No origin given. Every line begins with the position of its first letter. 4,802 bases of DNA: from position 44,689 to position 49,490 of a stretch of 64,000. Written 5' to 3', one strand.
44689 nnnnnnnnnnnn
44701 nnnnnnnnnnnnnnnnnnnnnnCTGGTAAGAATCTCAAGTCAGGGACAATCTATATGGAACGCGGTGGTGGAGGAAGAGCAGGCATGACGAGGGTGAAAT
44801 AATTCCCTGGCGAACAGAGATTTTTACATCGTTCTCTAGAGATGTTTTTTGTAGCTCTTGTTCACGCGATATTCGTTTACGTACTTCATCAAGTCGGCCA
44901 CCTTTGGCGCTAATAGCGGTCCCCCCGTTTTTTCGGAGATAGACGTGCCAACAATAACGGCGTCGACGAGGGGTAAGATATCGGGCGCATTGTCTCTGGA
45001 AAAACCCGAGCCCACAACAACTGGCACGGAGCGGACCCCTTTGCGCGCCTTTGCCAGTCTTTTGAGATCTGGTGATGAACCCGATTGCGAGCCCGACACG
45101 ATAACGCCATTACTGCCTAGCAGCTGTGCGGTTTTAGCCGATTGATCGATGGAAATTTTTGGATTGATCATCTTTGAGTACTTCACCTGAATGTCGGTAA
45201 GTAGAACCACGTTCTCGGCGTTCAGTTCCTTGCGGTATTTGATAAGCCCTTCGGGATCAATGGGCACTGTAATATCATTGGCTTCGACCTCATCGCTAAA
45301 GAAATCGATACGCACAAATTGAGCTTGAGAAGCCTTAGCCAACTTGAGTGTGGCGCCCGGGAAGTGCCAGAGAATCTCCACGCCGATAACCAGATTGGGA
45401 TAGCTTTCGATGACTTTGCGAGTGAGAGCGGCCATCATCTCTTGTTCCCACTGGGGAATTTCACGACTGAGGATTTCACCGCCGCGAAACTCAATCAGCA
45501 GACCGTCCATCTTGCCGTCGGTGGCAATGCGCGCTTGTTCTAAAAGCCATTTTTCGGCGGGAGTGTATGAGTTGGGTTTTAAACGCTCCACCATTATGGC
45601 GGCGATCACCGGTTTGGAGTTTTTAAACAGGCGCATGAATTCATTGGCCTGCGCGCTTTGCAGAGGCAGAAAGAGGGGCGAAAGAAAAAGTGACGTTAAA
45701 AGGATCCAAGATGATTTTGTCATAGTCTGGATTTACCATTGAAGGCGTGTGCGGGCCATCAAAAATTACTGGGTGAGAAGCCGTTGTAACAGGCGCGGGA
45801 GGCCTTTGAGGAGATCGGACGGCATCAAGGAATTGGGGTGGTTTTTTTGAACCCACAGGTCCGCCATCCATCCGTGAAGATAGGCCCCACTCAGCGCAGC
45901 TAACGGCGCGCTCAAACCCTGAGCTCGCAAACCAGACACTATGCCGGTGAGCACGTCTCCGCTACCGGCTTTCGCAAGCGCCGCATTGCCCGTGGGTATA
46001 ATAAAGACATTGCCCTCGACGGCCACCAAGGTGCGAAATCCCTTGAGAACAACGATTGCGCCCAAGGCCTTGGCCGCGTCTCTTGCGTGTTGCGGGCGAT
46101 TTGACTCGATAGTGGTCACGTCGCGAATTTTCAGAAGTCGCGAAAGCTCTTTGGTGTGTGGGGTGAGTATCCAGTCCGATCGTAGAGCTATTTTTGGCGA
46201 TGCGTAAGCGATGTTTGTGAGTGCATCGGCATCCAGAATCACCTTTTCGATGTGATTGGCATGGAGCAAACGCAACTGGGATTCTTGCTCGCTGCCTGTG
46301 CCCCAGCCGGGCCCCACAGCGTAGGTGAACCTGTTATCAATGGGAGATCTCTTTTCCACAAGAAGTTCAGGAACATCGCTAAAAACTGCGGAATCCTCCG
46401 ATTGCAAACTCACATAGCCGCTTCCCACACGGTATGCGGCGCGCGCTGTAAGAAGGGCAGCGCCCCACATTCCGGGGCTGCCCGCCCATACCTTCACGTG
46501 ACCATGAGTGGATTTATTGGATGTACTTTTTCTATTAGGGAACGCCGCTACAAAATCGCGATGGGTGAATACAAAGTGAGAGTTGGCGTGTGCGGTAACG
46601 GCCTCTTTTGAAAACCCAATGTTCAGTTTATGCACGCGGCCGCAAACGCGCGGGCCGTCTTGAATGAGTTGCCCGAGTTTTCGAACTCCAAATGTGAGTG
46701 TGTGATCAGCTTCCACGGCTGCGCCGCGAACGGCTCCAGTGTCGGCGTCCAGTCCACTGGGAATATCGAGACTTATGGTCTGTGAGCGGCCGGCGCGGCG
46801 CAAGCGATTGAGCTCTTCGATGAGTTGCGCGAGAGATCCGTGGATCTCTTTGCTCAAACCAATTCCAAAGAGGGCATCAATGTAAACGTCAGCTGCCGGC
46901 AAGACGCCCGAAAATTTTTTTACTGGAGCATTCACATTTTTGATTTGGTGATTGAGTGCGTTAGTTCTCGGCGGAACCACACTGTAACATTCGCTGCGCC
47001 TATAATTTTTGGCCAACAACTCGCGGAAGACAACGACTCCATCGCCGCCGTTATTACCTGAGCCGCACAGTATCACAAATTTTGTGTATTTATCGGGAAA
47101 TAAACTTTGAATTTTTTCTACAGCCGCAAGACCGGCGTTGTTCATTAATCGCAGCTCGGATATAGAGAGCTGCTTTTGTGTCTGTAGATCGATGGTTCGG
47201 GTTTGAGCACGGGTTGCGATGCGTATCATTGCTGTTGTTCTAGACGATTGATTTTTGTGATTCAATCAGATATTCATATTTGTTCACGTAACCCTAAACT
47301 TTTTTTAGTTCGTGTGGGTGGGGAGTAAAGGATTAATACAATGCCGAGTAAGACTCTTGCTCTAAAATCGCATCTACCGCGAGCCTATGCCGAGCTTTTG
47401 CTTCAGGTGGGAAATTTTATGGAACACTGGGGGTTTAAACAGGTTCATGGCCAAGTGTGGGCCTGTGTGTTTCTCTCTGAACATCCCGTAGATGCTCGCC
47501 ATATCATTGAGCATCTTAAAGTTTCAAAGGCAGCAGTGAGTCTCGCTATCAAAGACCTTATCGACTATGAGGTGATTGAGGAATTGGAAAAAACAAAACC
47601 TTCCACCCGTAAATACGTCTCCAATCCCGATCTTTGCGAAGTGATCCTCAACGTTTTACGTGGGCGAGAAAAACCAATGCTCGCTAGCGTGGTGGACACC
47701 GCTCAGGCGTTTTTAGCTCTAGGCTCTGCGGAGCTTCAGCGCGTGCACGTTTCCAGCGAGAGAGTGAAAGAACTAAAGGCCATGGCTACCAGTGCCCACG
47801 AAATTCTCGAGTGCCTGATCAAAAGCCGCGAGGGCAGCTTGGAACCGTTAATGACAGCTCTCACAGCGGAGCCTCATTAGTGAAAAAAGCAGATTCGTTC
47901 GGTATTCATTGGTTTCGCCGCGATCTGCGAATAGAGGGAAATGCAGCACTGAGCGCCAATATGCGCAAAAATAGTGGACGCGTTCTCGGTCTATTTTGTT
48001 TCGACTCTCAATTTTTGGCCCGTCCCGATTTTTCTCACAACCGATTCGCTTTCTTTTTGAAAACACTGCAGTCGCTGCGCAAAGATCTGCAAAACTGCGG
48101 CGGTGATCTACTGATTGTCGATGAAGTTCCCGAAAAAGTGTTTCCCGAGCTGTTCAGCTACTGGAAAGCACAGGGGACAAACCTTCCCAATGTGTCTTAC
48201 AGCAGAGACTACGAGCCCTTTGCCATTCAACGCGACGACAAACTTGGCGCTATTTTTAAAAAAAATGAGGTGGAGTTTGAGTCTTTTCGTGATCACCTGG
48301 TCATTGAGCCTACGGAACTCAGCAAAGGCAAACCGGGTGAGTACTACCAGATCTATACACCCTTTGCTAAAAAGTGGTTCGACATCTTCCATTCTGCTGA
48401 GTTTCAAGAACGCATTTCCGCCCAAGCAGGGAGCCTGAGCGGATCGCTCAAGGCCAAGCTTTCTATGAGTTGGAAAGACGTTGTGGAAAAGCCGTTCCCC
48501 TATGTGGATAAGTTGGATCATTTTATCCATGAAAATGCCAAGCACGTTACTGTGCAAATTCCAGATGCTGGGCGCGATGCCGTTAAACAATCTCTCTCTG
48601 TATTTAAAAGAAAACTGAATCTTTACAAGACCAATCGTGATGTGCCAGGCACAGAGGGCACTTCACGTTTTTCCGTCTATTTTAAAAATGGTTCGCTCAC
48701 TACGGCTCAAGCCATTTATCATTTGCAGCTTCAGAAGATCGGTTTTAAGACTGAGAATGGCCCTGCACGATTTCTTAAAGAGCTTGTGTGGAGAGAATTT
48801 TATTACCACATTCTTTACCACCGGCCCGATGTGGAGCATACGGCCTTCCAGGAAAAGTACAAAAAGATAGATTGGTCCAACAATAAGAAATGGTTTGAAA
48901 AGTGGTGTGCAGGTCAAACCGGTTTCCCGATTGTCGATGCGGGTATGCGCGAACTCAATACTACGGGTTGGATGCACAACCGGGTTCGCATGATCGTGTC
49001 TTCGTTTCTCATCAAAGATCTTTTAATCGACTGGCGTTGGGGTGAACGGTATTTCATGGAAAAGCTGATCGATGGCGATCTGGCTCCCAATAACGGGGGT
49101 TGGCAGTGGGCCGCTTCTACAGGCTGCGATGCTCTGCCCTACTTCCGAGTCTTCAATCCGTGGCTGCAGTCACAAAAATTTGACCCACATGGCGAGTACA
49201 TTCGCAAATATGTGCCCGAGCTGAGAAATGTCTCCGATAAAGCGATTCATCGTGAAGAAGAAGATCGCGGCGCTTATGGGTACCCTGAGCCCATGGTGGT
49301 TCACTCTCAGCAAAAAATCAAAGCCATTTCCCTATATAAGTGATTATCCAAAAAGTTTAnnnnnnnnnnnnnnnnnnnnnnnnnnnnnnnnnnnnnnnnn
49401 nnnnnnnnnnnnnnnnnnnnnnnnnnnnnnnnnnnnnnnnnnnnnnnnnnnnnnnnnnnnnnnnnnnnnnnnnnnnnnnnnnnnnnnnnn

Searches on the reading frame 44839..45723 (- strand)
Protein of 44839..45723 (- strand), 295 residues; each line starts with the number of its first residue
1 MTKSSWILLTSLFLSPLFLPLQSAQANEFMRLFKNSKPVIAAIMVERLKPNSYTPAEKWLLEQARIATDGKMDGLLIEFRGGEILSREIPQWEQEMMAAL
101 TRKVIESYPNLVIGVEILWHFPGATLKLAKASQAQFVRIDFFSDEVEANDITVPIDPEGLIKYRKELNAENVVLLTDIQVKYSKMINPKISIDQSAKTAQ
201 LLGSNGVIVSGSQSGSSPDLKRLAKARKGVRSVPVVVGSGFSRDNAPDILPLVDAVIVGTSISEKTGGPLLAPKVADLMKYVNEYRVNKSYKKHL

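Call 74: search_protein_families(library=pfam, proteins=[window:44839-45723:-], max_evalue=0.0001)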
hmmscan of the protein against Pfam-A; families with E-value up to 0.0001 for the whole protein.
window:44839-45723:- (295 aa): 1 family
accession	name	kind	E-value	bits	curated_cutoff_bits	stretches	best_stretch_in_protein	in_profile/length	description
PF03437.21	BtpA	-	6.3e-27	95.1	30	1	62-264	33-232/254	BtpA family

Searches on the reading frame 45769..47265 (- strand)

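Call 74: search_protein_families(library=pfam, proteins=[window:45769-47265:-], max_evalue=0.0001)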
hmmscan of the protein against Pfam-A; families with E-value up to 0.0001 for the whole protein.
window:45769-47265:- (499 aa): 2 families
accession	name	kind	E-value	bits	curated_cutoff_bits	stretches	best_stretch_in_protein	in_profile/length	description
PF01256.23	Carb_kinase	-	8.3e-45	153.6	27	1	259-490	3-241/242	NAD(P)H-hydrate dehydratase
PF03853.21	YjeF_N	-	1.1e-36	126.7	24.9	1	39-198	3-169/169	YjeF-related protein N-terminus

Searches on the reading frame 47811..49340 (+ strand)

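Call 74: search_protein_families(library=pfam, proteins=[window:47811-49340:+], max_evalue=0.0001)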
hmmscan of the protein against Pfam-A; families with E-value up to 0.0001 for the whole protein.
window:47811-49340:+ (510 aa): 2 families
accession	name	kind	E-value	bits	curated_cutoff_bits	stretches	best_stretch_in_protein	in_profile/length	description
PF03441.19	FAD_binding_7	-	8.4e-84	280.4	27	1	321-510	1-202/203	FAD binding domain of DNA photolyase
PF00875.24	DNA_photolyase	-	6.1e-34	117.8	26.6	1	32-194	2-157/164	DNA photolyase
